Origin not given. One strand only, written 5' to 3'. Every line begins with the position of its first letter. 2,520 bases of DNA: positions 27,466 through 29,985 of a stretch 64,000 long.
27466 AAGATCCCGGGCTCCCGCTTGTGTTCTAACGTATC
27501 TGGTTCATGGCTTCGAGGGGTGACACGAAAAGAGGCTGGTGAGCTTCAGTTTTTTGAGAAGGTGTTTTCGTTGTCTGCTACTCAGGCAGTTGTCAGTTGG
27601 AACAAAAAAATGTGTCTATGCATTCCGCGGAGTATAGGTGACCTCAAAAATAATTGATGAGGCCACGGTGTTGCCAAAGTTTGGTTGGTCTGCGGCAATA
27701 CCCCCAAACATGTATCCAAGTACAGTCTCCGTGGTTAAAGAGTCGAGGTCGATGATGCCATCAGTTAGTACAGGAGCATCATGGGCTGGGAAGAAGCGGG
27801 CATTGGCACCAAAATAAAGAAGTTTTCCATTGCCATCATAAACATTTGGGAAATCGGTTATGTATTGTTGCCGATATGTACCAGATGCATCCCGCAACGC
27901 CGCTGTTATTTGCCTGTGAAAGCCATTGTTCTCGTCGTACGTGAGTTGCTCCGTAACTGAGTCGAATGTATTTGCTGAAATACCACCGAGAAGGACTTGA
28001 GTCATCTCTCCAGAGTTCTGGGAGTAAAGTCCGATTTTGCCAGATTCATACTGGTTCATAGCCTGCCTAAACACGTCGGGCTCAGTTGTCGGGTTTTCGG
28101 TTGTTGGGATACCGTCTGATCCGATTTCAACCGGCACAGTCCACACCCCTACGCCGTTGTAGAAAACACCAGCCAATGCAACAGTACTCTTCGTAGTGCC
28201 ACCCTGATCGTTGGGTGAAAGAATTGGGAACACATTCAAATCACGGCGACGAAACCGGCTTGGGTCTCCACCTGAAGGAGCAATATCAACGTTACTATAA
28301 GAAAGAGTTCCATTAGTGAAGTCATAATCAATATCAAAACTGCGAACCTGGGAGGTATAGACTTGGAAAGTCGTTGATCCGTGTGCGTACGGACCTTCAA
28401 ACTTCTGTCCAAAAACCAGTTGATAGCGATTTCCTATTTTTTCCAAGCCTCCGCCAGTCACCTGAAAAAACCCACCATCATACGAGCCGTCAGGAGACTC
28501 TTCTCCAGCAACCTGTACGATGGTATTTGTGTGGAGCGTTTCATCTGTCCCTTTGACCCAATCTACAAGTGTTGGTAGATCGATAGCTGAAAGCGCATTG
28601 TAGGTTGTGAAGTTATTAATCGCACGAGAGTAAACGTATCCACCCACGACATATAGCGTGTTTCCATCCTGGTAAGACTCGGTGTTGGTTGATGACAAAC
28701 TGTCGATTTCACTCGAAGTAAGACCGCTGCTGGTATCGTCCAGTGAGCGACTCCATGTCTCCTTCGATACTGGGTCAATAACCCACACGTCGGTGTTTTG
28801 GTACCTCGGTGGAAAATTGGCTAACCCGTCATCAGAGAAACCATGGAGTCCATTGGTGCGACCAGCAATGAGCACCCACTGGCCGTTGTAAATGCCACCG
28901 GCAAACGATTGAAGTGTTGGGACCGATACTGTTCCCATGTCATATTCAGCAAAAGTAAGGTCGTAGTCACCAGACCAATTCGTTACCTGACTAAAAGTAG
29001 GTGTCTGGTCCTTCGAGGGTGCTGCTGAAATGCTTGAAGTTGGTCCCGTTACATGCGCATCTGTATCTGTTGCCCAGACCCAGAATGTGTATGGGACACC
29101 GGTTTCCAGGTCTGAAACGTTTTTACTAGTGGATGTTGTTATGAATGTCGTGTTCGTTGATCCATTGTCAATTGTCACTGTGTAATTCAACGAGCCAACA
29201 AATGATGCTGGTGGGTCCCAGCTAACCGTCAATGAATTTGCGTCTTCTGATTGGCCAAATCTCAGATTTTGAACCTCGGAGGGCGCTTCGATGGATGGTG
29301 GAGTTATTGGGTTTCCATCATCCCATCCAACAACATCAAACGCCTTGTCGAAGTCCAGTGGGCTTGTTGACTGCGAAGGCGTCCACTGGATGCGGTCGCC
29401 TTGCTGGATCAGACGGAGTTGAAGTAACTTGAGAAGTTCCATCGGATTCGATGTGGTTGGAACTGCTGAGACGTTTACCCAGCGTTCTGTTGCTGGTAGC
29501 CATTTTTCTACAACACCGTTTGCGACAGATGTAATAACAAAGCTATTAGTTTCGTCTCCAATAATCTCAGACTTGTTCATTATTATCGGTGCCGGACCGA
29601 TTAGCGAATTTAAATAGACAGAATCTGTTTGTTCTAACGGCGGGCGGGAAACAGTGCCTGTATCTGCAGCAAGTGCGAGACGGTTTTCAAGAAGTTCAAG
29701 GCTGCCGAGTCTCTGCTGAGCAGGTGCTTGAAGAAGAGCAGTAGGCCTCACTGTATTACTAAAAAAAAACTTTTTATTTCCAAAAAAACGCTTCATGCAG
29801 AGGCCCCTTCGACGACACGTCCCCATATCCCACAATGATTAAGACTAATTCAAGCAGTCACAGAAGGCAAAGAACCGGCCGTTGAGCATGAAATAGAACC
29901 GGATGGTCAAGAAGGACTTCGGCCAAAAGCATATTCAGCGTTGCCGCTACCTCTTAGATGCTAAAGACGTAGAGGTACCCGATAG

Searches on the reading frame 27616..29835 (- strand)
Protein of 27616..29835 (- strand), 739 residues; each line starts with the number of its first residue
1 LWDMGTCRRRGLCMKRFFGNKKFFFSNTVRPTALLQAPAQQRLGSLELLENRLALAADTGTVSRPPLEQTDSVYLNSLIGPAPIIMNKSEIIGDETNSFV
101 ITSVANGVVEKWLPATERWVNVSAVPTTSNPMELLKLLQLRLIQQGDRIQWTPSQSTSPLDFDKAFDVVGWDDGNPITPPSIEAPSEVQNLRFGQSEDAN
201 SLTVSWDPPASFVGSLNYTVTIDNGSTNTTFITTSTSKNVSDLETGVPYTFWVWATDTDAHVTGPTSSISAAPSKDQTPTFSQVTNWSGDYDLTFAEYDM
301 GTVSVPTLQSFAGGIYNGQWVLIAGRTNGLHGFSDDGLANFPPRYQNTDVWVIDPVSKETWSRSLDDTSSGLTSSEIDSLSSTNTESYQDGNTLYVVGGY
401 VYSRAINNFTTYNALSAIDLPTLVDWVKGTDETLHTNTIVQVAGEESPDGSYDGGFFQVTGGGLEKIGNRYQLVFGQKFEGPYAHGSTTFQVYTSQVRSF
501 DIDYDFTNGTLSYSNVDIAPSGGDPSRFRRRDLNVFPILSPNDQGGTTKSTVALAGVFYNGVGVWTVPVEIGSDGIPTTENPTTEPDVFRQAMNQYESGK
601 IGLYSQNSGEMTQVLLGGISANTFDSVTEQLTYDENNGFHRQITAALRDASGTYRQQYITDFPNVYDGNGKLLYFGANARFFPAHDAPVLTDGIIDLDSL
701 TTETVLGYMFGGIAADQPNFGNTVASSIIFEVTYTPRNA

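Call 7: search_protein_families(library=pfam, max_evalue=0.1, proteins=[window:27616-29835:-])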
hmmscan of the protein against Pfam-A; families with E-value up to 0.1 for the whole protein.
window:27616-29835:- (739 aa): 1 family
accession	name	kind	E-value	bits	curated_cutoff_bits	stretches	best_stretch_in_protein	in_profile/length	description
PF00041.27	fn3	-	6.6e-07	29.9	25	1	186-256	1-69/84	Fibronectin type III domain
